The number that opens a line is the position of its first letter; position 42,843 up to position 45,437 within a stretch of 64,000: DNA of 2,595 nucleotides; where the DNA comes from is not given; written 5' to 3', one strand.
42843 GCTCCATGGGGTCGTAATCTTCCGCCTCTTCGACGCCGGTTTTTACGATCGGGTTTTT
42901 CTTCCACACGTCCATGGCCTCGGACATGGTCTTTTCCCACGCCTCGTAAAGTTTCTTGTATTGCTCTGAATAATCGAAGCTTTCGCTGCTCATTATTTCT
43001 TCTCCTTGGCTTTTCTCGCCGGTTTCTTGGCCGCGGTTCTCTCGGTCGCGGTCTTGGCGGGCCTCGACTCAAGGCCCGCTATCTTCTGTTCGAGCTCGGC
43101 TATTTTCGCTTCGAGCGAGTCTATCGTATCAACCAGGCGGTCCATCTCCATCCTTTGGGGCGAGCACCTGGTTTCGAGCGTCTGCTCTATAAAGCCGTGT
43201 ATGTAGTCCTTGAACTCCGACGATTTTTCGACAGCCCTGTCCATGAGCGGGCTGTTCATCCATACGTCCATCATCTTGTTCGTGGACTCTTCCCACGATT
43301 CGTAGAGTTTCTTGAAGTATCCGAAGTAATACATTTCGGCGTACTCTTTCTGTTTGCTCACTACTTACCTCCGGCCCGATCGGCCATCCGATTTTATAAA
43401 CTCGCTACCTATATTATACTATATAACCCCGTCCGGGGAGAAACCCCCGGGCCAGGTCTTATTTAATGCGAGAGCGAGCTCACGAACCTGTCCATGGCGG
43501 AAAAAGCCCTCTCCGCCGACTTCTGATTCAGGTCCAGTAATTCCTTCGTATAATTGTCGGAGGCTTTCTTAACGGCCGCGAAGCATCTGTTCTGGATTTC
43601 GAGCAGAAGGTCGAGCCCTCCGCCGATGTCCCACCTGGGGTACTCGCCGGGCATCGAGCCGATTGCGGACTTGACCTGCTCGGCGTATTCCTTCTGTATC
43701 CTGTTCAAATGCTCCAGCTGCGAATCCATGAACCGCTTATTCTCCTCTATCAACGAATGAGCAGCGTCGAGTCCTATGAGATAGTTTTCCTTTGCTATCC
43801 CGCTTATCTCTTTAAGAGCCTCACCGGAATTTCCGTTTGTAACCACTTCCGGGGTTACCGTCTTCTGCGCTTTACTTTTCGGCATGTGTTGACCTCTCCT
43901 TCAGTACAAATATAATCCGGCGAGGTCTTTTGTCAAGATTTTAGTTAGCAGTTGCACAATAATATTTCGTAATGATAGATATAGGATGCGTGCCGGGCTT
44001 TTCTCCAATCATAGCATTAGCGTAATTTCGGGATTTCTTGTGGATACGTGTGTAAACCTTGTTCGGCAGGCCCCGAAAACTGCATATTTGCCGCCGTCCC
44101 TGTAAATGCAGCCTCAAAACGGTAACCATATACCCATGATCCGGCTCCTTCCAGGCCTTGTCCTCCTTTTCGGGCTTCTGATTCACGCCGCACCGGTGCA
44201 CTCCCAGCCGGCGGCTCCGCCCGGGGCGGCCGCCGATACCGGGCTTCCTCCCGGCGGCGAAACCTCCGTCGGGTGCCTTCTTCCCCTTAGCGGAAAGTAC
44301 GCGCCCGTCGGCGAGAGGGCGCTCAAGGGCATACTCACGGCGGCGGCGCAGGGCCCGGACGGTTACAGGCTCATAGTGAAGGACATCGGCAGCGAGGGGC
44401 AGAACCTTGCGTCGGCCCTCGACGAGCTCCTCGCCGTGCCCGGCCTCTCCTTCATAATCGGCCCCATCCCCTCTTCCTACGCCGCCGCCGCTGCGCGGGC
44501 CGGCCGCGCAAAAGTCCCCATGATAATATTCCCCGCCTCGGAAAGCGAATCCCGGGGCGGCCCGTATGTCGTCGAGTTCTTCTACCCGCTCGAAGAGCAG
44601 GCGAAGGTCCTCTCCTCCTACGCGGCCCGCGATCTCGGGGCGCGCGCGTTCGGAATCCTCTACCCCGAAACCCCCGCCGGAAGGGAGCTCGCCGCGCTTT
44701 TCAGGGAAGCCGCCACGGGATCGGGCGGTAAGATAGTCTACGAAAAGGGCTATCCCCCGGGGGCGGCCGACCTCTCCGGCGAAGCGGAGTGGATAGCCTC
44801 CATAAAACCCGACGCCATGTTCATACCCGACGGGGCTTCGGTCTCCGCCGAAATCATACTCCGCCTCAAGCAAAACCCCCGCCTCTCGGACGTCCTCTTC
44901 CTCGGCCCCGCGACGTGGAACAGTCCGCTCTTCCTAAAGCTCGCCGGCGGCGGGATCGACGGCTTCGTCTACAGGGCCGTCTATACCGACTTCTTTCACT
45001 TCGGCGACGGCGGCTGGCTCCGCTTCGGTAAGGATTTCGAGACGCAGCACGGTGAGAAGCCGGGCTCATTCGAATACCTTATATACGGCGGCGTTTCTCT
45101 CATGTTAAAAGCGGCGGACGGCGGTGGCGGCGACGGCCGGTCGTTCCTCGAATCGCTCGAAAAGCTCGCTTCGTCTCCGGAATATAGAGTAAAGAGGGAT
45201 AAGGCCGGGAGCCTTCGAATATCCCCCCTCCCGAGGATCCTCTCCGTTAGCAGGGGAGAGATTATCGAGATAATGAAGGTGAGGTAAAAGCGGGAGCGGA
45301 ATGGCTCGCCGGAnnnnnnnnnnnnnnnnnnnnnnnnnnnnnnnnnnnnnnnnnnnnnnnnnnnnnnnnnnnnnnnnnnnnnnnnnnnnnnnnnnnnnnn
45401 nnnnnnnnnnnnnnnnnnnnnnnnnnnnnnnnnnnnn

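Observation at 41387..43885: PHA synthesis locus with tandem diverged PhaE/PhaR-like genes, one internally duplicated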

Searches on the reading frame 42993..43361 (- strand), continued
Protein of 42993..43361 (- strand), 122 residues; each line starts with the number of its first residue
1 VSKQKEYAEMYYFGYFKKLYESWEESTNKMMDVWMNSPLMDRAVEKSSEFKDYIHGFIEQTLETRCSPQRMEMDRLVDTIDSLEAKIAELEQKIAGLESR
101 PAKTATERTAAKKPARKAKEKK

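Call 55: search_protein_families(library=ncbifam, proteins=[L023:1898-2359:+, L020:242-775:+, L020:833-1216:+, L023:2427-2795:+, L021:26-355:+, P0274, P0244, P0246], max_evalue=0.1)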
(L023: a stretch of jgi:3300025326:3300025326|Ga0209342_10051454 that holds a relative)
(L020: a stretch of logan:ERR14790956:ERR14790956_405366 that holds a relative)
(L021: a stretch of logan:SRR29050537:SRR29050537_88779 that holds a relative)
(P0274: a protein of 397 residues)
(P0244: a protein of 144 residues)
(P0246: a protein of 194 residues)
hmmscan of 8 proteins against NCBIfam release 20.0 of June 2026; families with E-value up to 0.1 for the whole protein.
L023:1898-2359:+ (153 aa): 0 families

L020:242-775:+ (177 aa): 3 families
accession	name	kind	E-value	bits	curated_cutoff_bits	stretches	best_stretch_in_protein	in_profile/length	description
TIGR01837.1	PHA_granule_1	subfamily_domain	0.0003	20.9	94.7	1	99-171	48-116/118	poly(hydroxyalkanoate) granule-associated protein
NF033829.0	plas_excl_MbeD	equivalog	0.048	14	60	0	132-172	24-63/69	MbeD family mobilization/exclusion protein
TIGR02977.1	phageshock_pspA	equivalog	0.087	12.5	242.95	0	38-73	7-42/219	phage shock protein PspA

L020:833-1216:+ (127 aa): 0 families

L023:2427-2795:+ (122 aa): 4 families
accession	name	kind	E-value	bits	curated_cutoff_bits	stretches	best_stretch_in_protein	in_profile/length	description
TIGR01834.1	PHA_synth_III_E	subfamily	1.2e-11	44.7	154.95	1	10-101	230-321/324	class III poly(R)-hydroxyalkanoic acid synthase subunit PhaE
TIGR02132.1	phaR_Bmeg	equivalog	7.7e-06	26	148.4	1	14-100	13-103/189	polyhydroxyalkanoic acid synthase subunit PhaR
NF033885.1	conj_TraP_IncI1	equivalog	0.00015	21.6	135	1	47-119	82-153/217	conjugal transfer protein TraP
TIGR01837.1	PHA_granule_1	subfamily_domain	0.00075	19.6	94.7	1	38-92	61-115/118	poly(hydroxyalkanoate) granule-associated protein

L021:26-355:+ (109 aa): 4 families
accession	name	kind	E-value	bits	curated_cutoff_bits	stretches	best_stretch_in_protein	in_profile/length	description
TIGR01834.1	PHA_synth_III_E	subfamily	4.9e-18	65.7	154.95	1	6-98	229-321/324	class III poly(R)-hydroxyalkanoic acid synthase subunit PhaE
TIGR01837.1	PHA_granule_1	subfamily_domain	6e-05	23.1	94.7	1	31-91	57-117/118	poly(hydroxyalkanoate) granule-associated protein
TIGR02132.1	phaR_Bmeg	equivalog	0.0022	18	148.4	1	11-78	17-80/189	polyhydroxyalkanoic acid synthase subunit PhaR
NF053609.1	Sul12a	equivalog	0.0095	16.1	150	1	68-102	63-97/103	Sul12a family chromatin-organizing protein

P0274 (397 aa): 3 families
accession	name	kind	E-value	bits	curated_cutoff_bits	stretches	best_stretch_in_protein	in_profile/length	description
TIGR01834.1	PHA_synth_III_E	subfamily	5.8e-30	104.9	154.95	1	11-380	2-320/324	class III poly(R)-hydroxyalkanoic acid synthase subunit PhaE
TIGR01837.1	PHA_granule_1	subfamily_domain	0.0078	16.3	94.7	1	318-373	61-116/118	poly(hydroxyalkanoate) granule-associated protein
NF047835.1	UbiqAccUbiK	equivalog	0.068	13.5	100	0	339-388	36-86/91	ubiquinone biosynthesis accessory factor UbiK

P0244 (144 aa): 1 family
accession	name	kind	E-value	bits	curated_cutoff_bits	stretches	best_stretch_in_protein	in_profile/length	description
NF053563.1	Rkd4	equivalog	0.079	11.1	860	1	47-128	323-403/747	arcadin-4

P0246 (194 aa): 0 families

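Call 60: find_encoding_contigs(protein=P0246, flank=5000, max_places=2)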
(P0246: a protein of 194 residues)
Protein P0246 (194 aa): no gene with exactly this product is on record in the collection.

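Call 61: find_encoding_contigs(protein=P0241, flank=5000, max_places=2)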
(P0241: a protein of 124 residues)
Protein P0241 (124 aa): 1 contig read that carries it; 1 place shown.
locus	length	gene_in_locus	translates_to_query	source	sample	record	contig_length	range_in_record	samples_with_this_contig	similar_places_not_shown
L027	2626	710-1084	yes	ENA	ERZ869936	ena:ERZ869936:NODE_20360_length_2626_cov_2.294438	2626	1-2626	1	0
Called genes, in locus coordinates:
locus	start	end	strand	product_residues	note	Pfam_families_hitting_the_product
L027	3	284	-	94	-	?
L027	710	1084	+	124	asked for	-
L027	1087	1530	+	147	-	PF09712:PHA_synth_III_E, PF05597:Phasin (weak)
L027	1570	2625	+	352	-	?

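Call 62: find_encoding_contigs(protein=P0262, flank=5000, max_places=2)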
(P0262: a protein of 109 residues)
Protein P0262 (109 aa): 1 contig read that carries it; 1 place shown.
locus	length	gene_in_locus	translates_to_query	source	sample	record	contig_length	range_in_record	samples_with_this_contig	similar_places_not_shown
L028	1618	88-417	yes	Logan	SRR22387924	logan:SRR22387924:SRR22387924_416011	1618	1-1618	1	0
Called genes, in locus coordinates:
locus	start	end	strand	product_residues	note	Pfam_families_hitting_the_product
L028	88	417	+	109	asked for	PF09712:PHA_synth_III_E, PF05597:Phasin (weak)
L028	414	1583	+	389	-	PF07167:PhaC_N, PF00561:Abhydrolase_1, PF12697:Abhydrolase_6 (weak), PF11339:DUF3141 (faint), PF12146:Hydrolase_4 (weak)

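Call 63: find_encoding_contigs(protein=P0268, flank=5000, max_places=2)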
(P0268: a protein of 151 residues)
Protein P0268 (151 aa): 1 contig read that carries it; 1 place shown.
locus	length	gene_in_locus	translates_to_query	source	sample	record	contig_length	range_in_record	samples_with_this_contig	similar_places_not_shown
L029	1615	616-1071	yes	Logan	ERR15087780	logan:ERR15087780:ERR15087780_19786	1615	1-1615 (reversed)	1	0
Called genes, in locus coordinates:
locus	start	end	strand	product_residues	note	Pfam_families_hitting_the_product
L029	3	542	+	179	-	?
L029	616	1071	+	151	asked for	-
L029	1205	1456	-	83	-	-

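Call 65: find_encoding_contigs(protein=P0254, flank=5000, max_places=2)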
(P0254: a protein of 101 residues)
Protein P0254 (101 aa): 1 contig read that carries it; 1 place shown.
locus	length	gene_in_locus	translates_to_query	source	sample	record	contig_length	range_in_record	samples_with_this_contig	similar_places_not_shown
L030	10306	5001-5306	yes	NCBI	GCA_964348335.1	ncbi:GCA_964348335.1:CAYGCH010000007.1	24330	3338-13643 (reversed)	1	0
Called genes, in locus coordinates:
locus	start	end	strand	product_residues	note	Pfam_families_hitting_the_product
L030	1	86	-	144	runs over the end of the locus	PF01245:Ribosomal_L19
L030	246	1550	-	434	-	-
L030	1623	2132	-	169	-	PF01782:RimM, PF05239:PRC, PF24986:PRC_RimM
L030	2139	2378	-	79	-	PF13083:KH_KhpA-B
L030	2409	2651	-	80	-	PF00886:Ribosomal_S16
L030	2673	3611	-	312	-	-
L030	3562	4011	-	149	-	-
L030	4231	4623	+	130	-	PF05157:MshEN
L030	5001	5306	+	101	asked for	PF09712:PHA_synth_III_E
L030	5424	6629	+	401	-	PF02441:Flavoprotein, PF04127:DFP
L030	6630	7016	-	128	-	PF00072:Response_reg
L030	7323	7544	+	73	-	-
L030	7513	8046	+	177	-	PF13384:HTH_23, PF13518:HTH_28, PF13551:HTH_29, PF13565:HTH_32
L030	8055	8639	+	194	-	PF13358:DDE_3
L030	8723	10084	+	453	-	PF03050:DDE_Tnp_IS66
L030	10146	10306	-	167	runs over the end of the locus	PF10517:DM13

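Call 66: find_encoding_contigs(protein=P0253, flank=5000, max_places=2)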
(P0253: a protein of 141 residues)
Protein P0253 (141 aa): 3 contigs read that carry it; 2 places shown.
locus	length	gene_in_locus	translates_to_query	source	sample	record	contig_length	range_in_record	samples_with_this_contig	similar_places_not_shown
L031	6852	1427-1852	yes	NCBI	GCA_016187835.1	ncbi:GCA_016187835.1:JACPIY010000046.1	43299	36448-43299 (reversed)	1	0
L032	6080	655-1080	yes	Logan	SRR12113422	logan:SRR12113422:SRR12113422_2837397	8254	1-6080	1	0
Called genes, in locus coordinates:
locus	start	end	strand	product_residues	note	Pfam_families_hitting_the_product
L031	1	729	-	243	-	PF13936:HTH_38 (weak)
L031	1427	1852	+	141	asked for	-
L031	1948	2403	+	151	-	PF00355:Rieske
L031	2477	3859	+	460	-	PF00033:Cytochrome_B, PF13631:Cytochrom_B_N_2, PF00032:Cytochrom_B_C, PF00034:Cytochrom_C, PF13442:Cytochrome_CBB3 (weak), PF02433:FixO (weak)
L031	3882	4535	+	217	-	PF00034:Cytochrom_C (faint), PF13442:Cytochrome_CBB3 (faint)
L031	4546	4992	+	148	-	PF13432:TPR_16, PF13414:TPR_11, PF14559:TPR_19, PF13431:TPR_17, PF00515:TPR_1, PF07719:TPR_2, PF13181:TPR_8, PF13414:TPR_11, +7 more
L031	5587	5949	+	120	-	PF03065:Glyco_hydro_57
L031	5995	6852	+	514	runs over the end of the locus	PF03065:Glyco_hydro_57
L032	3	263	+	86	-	?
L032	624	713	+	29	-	-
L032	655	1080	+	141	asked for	-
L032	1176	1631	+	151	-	PF00355:Rieske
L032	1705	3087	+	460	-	PF00033:Cytochrome_B, PF13631:Cytochrom_B_N_2, PF00032:Cytochrom_B_C, PF00034:Cytochrom_C, PF13442:Cytochrome_CBB3 (weak), PF02433:FixO (weak)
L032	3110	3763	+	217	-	PF00034:Cytochrom_C (faint), PF13442:Cytochrome_CBB3 (faint)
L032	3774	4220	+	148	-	PF13432:TPR_16, PF13414:TPR_11, PF14559:TPR_19, PF13431:TPR_17, PF00515:TPR_1, PF07719:TPR_2, PF13181:TPR_8, PF13414:TPR_11, +7 more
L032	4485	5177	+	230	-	PF22681:Lmo2446-like_N, PF03065:Glyco_hydro_57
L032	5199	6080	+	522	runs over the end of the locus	PF03065:Glyco_hydro_57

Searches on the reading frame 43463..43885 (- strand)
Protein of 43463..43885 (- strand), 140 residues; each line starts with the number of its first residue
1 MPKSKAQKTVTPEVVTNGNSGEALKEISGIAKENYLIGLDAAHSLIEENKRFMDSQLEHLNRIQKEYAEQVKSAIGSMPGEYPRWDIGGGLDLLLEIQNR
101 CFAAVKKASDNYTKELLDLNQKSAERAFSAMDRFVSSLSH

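Call 3: search_protein_families(library=pfam, proteins=[window:43463-43885:-], max_evalue=1)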
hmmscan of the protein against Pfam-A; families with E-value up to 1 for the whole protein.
window:43463-43885:- (140 aa): 4 families
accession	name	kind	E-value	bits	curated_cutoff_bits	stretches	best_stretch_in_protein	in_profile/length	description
PF06628.17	Catalase-rel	-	0.025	15.2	30.1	1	55-75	45-65/65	Catalase-related immune-responsive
PF04803.17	Cor1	-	0.073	13.8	32.1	0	97-129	85-117/132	Cor1/Xlr/Xmr conserved region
PF22023.1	Pus10_THUMP_arc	-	0.078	13.6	28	1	22-74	4-49/78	Pus10 THUMP domain, archaeal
PF21278.2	YlmH_1st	-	0.078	13.5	27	1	48-73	1-26/65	YlmH, N-terminal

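Call 4: search_protein_families(library=ncbifam, proteins=[window:43463-43885:-], max_evalue=1)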
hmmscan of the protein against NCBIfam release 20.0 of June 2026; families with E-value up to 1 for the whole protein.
window:43463-43885:- (140 aa): 0 families

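Call 54: search_protein_families(library=pfam, alignment_id=A3, max_evalue=5)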
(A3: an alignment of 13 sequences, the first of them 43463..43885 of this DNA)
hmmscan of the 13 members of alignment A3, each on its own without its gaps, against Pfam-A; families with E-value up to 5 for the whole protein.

A. member 1, window:43463-43885:- (140 aa): 4 families
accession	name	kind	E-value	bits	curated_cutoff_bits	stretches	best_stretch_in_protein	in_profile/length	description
PF06628.17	Catalase-rel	-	0.025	15.2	30.1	1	55-75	45-65/65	Catalase-related immune-responsive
PF04803.17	Cor1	-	0.073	13.8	32.1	1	97-129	85-117/132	Cor1/Xlr/Xmr conserved region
PF22023.1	Pus10_THUMP_arc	-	0.078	13.6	28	1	22-74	4-49/78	Pus10 THUMP domain, archaeal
PF21278.2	YlmH_1st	-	0.078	13.5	27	1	48-73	1-26/65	YlmH, N-terminal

B. families by the number of members that match (of 13 scanned): 29 families (the first 25 are shown)
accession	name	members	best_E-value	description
PF04803.17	Cor1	6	0.00045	Cor1/Xlr/Xmr conserved region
PF21278.2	YlmH_1st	5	0.026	YlmH, N-terminal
PF09361.15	Phasin_2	3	0.00049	Phasin protein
PF22023.1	Pus10_THUMP_arc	3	0.078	Pus10 THUMP domain, archaeal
PF25148.1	DUF7824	2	0.0028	Domain of unknown function (DUF7824)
PF06628.17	Catalase-rel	2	0.025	Catalase-related immune-responsive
PF09758.14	FPL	2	0.026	Uncharacterised conserved protein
PF01594.21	AI-2E_transport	2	0.16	AI-2E family transporter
PF13315.11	DUF4085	1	0.0049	Protein of unknown function (DUF4085)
PF02050.21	FliJ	1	0.0094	Flagellar FliJ protein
PF21808.2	Dynamin-like_hel_bact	1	0.011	Bacterial dynamin-like protein, helical domain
PF23432.1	DUF7118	1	0.02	Domain of unknown function (DUF7118)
PF24640.1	DUF7635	1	0.024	Domain of unknown function (DUF7635)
PF20733.2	LRIM1_dimer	1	0.027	Dimerization domain in LRIM1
PF07160.18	SKA1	1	0.033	Spindle and kinetochore-associated protein 1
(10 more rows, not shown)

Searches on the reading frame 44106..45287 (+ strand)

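Call 3: search_protein_families(library=pfam, proteins=[window:44106-45287:+], max_evalue=1)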
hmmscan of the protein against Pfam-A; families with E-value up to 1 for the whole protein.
window:44106-45287:+ (393 aa): 2 families
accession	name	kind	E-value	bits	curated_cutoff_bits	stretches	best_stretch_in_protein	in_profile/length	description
PF13458.12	Peripla_BP_6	-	6.7e-29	102.1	31.7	1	54-354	3-311/343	Periplasmic binding protein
PF01094.35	ANF_receptor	-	0.0024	17.4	25.4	1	96-220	34-159/353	Receptor family ligand binding region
